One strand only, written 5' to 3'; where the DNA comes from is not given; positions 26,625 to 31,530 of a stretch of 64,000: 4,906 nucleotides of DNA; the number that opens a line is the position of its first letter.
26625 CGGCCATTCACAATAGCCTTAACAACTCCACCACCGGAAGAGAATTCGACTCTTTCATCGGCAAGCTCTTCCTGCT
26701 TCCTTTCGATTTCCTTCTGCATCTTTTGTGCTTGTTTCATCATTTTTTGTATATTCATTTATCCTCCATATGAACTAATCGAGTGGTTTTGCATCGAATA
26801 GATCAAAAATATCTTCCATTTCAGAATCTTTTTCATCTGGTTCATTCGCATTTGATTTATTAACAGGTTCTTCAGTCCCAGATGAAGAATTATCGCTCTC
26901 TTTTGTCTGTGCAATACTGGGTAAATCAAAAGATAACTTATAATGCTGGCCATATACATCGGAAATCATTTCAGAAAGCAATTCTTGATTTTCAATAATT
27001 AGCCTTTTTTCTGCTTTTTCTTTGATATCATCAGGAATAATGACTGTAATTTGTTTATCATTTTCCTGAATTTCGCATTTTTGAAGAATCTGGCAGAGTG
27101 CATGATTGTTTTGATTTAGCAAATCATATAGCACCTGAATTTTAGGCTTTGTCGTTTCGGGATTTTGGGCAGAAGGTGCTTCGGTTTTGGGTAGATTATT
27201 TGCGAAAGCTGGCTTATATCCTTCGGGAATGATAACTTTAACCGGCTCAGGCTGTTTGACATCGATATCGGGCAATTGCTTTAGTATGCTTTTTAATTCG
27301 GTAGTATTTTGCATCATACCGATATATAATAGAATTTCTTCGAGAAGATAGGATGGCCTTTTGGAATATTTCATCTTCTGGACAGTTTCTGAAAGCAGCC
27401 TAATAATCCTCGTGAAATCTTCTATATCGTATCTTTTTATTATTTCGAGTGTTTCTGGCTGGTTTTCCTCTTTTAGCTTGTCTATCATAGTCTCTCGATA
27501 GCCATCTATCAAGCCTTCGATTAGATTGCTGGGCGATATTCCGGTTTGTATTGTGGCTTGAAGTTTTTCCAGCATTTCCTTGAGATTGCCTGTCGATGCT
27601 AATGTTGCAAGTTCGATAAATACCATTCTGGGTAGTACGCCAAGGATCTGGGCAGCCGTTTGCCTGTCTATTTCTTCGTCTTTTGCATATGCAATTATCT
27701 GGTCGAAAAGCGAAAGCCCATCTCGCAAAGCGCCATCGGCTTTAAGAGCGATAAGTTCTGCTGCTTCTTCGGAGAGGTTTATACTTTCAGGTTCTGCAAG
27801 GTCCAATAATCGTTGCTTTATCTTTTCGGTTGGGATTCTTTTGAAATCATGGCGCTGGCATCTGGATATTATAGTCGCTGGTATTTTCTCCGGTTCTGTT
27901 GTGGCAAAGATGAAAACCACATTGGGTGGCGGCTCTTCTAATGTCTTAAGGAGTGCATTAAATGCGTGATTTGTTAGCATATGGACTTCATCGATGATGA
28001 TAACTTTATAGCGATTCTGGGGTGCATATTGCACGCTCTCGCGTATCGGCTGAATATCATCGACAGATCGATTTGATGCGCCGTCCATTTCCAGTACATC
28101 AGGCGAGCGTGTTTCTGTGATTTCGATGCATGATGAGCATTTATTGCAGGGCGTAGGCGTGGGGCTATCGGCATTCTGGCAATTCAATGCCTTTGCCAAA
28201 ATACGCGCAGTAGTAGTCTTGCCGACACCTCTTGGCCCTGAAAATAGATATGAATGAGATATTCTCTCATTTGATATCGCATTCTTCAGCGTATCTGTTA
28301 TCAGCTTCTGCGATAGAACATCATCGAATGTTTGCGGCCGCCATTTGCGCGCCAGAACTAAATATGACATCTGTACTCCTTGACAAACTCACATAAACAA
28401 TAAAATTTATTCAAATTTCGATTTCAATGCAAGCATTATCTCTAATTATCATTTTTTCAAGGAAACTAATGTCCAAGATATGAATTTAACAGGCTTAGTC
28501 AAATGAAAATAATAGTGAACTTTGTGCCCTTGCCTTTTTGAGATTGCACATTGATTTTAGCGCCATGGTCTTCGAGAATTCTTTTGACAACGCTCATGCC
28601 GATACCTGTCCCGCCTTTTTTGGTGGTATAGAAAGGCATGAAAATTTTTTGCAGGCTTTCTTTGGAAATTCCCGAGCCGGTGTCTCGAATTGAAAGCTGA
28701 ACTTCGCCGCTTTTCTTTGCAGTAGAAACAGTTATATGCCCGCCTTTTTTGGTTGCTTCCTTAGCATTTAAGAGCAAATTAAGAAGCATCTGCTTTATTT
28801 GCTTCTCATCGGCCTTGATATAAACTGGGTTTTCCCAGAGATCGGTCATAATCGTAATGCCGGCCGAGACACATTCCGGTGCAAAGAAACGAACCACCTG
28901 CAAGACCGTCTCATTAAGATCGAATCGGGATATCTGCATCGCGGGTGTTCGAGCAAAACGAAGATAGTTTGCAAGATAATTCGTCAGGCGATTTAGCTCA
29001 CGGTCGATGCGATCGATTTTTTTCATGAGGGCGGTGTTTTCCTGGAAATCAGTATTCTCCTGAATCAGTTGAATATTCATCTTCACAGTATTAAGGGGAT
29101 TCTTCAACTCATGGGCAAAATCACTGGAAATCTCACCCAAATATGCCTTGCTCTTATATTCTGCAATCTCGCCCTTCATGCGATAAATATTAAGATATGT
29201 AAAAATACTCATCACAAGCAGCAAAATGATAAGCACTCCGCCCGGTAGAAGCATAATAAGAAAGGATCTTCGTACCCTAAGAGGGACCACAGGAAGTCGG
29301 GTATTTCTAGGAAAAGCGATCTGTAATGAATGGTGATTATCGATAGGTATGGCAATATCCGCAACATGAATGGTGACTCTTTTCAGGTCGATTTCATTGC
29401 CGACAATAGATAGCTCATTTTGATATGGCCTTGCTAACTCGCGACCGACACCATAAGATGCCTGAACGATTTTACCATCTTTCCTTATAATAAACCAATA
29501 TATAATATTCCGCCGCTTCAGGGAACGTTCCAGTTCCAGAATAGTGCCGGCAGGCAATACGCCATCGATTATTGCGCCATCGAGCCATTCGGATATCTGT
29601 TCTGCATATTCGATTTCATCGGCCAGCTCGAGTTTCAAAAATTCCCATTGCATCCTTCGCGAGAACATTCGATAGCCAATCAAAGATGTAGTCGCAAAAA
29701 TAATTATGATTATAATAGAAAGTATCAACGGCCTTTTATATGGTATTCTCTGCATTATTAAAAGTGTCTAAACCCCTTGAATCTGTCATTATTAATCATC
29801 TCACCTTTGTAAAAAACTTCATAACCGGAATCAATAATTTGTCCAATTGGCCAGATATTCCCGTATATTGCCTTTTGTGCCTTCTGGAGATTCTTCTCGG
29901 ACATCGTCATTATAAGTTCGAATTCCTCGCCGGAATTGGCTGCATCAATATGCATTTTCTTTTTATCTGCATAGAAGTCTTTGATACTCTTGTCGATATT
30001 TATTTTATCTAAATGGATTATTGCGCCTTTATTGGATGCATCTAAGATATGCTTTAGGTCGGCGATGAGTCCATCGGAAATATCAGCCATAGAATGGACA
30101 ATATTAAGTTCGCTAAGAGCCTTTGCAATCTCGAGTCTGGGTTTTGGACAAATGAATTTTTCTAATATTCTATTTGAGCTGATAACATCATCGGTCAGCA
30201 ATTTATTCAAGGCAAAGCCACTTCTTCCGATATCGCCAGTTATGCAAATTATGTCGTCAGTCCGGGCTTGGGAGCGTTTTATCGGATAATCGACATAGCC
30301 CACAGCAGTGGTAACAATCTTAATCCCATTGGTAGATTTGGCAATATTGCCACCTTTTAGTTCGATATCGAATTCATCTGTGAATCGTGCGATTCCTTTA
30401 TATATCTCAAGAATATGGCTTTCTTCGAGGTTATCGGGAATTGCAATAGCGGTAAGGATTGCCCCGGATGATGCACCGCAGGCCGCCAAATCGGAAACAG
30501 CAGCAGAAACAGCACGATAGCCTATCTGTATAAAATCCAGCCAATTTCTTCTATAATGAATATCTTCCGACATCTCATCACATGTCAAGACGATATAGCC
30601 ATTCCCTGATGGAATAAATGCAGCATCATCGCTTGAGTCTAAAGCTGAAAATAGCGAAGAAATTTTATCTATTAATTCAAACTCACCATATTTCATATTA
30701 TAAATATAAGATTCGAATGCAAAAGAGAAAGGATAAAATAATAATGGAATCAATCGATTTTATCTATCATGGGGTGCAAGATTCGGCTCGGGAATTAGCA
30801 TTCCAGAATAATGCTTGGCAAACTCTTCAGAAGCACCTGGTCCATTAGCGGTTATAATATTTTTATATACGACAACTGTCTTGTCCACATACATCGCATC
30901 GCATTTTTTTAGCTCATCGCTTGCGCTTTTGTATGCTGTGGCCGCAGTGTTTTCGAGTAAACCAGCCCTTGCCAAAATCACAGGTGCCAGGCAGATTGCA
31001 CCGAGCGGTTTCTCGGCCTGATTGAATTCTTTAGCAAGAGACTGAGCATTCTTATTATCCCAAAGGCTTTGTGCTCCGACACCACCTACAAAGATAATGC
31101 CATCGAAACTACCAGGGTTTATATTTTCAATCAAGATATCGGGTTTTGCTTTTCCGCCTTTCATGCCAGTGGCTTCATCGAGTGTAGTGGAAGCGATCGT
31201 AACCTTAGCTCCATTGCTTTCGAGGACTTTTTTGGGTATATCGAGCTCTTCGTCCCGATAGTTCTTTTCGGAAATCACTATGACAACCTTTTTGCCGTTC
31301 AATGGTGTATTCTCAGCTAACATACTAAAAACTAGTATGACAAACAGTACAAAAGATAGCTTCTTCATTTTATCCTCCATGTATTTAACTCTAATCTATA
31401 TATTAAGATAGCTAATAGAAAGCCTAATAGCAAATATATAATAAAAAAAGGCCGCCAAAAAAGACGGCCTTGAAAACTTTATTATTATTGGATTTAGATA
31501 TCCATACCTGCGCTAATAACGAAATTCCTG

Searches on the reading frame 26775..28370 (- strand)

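Call 50: search_protein_families(library=pfam, proteins=[window:26775-28370:-], max_evalue=0.00001)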
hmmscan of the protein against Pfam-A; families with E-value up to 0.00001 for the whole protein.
window:26775-28370:- (531 aa): 6 families
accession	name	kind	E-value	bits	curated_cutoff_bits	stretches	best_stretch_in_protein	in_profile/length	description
PF13177.12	DNA_pol3_delta2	-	9.9e-44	149.6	27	1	21-178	2-159/161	DNA polymerase III, delta subunit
PF00004.35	AAA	-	2.8e-17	63.8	21.2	1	42-174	2-126/131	ATPase family associated with various cellular activities (AAA)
PF22608.2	DNAX_ATPase_lid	-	1.5e-10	41.1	27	1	184-230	2-48/49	DNA polymerase III clamp loader subunit, ATPase lid domain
PF13401.12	AAA_22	-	7e-08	33.3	27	1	42-155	9-120/130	AAA domain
PF05496.18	RuvB_N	-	1.4e-07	31.8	27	0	11-74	2-69/159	Holliday junction DNA helicase RuvB P-loop domain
PF07728.20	AAA_5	-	9e-07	29.4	22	1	42-146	3-92/139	AAA domain (dynein-related subfamily)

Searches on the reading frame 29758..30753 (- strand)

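Call 16: search_protein_families(library=pfam, proteins=[window:29758-30753:-], max_evalue=0.001)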
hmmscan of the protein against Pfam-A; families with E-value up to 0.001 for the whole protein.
window:29758-30753:- (331 aa): 2 families
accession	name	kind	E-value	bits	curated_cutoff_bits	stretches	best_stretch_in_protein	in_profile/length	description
PF00586.29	AIRS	-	1e-19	71.4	24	1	42-154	2-112/112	AIR synthase related protein, N-terminal domain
PF02769.27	AIRS_C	-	4.7e-11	43.5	23.1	1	194-313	35-153/156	AIR synthase related protein, C-terminal domain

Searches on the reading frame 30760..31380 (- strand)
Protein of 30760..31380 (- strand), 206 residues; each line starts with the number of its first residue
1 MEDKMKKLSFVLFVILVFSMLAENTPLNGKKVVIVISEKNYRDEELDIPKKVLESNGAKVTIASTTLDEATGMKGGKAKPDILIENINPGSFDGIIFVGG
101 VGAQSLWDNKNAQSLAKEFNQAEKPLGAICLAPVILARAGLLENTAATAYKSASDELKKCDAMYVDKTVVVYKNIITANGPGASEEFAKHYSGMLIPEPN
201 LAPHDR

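Call 16: search_protein_families(library=pfam, proteins=[window:30760-31380:-], max_evalue=0.001)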
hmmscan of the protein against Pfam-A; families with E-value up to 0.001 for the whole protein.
window:30760-31380:- (206 aa): 1 family
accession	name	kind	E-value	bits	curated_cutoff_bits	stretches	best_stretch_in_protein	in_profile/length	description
PF01965.30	DJ-1_PfpI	-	1.7e-40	138.9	26.6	1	30-190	1-161/165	DJ-1/PfpI family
